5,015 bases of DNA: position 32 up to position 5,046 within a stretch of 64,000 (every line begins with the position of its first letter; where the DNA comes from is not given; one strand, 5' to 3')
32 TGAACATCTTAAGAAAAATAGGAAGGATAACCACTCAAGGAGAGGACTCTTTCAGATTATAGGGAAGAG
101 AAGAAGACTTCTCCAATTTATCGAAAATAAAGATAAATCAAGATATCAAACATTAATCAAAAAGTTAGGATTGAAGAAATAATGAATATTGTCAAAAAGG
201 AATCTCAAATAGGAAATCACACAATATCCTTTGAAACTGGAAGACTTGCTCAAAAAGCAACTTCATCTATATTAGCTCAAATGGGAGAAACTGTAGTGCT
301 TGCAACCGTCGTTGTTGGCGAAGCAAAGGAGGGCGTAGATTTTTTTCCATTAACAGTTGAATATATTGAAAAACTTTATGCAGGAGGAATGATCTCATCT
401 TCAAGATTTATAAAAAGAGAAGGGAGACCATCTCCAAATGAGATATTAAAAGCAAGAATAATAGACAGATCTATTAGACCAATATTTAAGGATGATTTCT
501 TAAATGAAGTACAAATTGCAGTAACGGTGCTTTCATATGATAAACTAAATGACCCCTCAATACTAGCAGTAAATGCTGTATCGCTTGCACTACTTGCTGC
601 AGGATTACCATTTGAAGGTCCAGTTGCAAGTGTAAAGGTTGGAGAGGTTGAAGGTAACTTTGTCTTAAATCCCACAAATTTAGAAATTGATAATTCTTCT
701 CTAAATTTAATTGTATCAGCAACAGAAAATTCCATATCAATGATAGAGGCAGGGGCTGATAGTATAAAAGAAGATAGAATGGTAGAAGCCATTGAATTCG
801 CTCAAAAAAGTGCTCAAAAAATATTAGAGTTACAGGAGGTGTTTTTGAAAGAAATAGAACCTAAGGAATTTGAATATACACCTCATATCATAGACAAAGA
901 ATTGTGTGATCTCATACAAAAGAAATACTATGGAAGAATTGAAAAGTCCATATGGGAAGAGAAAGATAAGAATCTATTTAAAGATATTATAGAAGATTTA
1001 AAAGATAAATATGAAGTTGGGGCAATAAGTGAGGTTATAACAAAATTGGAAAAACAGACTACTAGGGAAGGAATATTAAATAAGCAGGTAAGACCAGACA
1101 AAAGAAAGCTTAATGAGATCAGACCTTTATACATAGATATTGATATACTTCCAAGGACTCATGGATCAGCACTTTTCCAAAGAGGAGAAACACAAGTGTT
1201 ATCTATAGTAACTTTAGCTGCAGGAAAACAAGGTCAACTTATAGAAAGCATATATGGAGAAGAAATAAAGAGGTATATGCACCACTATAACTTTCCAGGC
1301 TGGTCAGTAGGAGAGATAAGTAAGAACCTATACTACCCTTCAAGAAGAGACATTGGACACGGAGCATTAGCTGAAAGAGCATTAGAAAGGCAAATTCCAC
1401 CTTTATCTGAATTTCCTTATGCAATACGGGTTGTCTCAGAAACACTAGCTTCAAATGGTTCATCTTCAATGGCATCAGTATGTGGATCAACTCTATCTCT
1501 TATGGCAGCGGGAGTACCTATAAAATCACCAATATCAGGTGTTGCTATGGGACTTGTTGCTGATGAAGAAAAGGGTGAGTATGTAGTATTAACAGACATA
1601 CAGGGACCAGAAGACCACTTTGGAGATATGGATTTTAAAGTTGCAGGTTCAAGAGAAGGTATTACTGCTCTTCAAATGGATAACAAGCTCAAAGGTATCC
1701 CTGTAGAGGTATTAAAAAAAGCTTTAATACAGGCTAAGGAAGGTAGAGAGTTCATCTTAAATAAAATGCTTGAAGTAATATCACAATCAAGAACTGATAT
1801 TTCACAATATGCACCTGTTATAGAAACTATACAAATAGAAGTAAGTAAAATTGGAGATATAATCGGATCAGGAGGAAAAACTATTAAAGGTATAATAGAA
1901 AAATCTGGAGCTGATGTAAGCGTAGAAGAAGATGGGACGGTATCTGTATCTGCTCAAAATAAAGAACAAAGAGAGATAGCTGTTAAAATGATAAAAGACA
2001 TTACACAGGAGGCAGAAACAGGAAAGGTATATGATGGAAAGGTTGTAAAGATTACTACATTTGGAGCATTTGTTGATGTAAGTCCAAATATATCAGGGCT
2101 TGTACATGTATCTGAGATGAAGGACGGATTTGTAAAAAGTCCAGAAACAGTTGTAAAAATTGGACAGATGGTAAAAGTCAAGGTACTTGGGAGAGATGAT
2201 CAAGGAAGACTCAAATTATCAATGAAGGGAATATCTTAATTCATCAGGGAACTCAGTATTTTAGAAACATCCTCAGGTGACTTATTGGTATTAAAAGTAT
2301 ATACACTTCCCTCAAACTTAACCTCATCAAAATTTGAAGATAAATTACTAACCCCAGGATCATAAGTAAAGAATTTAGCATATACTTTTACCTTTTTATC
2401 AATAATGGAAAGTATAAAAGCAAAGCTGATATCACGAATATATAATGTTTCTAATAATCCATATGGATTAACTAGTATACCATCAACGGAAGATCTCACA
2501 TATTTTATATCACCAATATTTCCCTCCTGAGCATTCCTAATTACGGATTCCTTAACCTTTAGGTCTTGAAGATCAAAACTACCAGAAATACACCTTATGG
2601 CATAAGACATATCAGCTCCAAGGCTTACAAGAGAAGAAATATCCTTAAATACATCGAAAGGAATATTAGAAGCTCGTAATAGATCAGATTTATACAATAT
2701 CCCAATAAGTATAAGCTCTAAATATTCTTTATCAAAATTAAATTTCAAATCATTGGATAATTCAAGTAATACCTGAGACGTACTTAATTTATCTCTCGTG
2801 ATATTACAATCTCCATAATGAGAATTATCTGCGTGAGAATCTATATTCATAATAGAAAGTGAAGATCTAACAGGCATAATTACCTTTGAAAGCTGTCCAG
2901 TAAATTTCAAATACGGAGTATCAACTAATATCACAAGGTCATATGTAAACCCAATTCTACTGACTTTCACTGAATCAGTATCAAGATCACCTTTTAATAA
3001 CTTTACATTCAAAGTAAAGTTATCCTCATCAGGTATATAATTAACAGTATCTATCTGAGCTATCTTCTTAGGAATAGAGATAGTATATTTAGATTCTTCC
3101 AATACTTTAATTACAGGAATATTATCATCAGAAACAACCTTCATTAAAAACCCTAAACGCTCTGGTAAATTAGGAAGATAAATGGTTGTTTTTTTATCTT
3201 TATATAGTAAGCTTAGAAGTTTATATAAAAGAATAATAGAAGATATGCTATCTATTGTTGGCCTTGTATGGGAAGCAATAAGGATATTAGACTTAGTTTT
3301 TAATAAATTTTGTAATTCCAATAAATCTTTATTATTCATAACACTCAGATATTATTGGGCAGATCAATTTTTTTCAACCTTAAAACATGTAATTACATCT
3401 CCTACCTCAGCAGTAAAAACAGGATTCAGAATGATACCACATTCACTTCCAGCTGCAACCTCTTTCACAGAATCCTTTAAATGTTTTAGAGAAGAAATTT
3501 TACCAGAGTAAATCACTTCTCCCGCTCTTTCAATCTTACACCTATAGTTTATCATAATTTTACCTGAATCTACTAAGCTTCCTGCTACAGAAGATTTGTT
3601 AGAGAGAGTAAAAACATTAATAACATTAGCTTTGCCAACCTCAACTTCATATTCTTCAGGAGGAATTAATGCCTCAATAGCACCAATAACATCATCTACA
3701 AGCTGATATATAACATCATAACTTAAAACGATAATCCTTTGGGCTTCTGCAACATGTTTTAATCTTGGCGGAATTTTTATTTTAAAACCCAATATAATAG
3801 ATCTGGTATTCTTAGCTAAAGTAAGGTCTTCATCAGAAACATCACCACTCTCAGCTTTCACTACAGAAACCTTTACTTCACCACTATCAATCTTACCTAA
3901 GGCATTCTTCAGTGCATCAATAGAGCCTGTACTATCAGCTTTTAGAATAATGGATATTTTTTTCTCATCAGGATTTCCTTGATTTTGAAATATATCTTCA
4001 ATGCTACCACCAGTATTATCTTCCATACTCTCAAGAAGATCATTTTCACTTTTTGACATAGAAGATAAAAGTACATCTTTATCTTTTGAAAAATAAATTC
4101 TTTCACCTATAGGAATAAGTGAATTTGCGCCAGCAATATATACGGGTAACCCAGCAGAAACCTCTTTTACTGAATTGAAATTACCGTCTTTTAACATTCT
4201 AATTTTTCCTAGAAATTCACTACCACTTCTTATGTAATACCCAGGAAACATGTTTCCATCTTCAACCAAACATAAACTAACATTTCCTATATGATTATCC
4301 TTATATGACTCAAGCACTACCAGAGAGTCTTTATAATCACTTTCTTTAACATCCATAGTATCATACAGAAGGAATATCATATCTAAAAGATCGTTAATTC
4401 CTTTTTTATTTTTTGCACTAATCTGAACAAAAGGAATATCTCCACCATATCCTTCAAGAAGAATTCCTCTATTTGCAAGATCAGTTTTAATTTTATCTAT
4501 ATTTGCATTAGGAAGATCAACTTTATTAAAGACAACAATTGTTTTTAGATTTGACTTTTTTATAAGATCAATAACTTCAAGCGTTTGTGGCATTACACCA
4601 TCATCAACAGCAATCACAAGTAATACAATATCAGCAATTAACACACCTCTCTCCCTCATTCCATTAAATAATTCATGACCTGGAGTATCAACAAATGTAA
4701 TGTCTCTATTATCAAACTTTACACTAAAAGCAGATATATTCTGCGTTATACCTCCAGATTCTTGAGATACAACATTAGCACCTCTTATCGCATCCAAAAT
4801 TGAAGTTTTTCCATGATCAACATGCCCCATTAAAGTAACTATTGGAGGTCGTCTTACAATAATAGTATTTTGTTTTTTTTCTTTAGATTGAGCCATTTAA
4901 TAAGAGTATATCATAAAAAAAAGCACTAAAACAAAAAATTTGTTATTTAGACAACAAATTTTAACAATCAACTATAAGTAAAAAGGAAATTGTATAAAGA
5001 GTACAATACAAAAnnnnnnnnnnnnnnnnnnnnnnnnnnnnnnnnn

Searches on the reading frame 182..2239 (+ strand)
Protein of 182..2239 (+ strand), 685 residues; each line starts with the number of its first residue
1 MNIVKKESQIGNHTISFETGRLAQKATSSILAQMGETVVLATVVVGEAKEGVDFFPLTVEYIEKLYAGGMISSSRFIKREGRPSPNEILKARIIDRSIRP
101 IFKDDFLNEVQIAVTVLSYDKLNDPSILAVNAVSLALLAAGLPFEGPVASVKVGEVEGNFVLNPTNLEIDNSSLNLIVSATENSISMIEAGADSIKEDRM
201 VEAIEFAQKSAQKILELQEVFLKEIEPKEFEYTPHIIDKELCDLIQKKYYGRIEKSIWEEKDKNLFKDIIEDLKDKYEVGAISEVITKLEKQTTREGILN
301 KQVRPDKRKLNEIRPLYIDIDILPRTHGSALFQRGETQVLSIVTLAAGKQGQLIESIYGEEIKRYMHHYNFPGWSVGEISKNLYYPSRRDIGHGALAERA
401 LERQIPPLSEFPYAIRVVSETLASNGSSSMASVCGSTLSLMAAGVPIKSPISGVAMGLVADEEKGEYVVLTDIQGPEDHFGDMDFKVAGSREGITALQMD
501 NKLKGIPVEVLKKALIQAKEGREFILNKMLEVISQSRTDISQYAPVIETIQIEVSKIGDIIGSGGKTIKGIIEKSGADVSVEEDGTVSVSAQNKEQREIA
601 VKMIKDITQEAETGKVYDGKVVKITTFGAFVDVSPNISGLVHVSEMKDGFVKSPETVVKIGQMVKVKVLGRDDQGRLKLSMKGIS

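Call 11: search_protein_families(library=pfam, proteins=[window:182-2239:+], max_evalue=0.01)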
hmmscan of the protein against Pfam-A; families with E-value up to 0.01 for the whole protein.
window:182-2239:+ (685 aa): 7 families
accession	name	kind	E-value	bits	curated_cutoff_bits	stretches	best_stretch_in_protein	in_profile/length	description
PF01138.27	RNase_PH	-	3.6e-49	166.9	25.5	2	14-143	4-130/130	3' exoribonuclease family, domain 1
PF03725.20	RNase_PH_C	-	6e-22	77.8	20.8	2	146-209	1-66/67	3' exoribonuclease family, domain 2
PF00575.29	S1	-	4.6e-18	65.8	22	1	611-682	2-74/74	S1 RNA binding domain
PF00013.35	KH_1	-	1.4e-10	41.2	21.5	1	548-606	2-66/66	KH domain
PF23459.1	S1_RRP5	-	4.9e-05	24.2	27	1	613-675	3-65/72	RRP5 S1 domain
PF03726.19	PNPase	-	0.0018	19.2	24.6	1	269-309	37-81/81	Polyribonucleotide nucleotidyltransferase, RNA binding domain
PF24685.1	OB_RRP5_4th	-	0.0032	17.9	31.5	0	611-670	6-70/92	RRP5 OB-fold domain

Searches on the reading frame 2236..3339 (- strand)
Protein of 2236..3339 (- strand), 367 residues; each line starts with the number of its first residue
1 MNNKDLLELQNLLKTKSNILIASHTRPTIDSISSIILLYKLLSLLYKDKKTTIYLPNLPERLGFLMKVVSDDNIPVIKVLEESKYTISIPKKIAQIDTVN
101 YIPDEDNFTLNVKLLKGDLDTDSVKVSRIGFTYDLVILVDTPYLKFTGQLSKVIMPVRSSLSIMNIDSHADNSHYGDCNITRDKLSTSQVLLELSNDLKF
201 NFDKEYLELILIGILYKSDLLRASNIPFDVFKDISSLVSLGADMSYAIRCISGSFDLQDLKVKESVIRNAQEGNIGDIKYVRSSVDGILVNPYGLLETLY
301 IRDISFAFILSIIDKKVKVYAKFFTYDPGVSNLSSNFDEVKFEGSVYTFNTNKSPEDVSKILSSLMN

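Call 11: search_protein_families(library=pfam, proteins=[window:2236-3339:-], max_evalue=0.01)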
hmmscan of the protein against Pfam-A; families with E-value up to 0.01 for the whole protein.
window:2236-3339:- (367 aa): 1 family
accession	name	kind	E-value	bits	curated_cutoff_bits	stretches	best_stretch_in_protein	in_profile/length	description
PF01368.27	DHH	-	5.2e-10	40.1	28.1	1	18-214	1-125/125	DHH family, N-terminal domain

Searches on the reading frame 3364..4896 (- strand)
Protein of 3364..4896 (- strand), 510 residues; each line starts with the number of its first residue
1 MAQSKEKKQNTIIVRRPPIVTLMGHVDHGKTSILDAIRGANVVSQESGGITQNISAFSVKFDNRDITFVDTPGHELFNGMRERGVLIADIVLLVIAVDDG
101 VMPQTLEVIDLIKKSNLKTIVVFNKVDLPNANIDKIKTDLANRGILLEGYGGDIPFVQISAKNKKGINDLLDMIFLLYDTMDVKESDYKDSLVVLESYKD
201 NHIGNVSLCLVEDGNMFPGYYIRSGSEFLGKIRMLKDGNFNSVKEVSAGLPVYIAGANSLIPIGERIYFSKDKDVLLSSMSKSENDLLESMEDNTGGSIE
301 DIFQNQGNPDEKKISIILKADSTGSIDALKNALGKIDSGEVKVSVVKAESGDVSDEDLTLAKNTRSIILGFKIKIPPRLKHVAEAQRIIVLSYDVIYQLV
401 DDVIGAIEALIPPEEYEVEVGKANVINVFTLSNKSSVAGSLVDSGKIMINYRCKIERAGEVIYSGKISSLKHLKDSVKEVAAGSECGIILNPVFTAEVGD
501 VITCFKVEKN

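Call 11: search_protein_families(library=pfam, proteins=[window:3364-4896:-], max_evalue=0.01)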
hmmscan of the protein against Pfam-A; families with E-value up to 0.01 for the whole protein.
window:3364-4896:- (510 aa): 14 families
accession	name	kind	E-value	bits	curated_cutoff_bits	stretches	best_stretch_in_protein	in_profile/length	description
PF00009.33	GTP_EFTU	-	2.2e-35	122.4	26.5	1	19-176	5-184/188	Elongation factor Tu GTP binding domain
PF11987.13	IF-2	-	3.3e-28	98.4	27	1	291-403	4-116/117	Translation-initiation factor 2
PF01926.29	MMR_HSR1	-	1.8e-12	47.8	21.9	1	20-125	2-113/113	50S ribosome-binding GTPase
PF22042.2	EF-G_D2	-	6.9e-09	36.1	27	1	192-267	4-81/84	Elongation factor G domain 2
PF02421.24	FeoB_N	-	2e-08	34.4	27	1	20-173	3-155/156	Ferrous iron transport protein B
PF00071.28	Ras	-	2.8e-07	30.7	21.6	1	21-174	3-156/162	Ras family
PF00350.29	Dynamin_N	-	3.7e-05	24.2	27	0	21-56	2-37/168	Dynamin family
PF09439.16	SRPRB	-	0.00026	20.8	25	1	18-106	4-89/178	Signal recognition particle receptor beta subunit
PF03144.31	GTP_EFTU_D2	-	0.00055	20.8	30.3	1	437-503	3-73/73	Elongation factor Tu domain 2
PF14578.12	GTP_EFTU_D4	-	0.00078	19.7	23.8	0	430-491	13-71/86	Elongation factor Tu domain 4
PF16897.10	MMR_HSR1_Xtn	-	0.0031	17.9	35.2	1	107-175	44-101/106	C-terminal region of MMR_HSR1 domain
PF10662.15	PduV-EutP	-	0.0034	17.6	21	1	20-173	4-140/143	Ethanolamine utilisation - propanediol utilisation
PF23800.1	DUF7176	-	0.0039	18.1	27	0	265-295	23-53/94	Family of unknown function (DUF7176)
PF03193.22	RsgA_GTPase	-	0.0094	16.2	30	0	88-172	23-102/174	RsgA GTPase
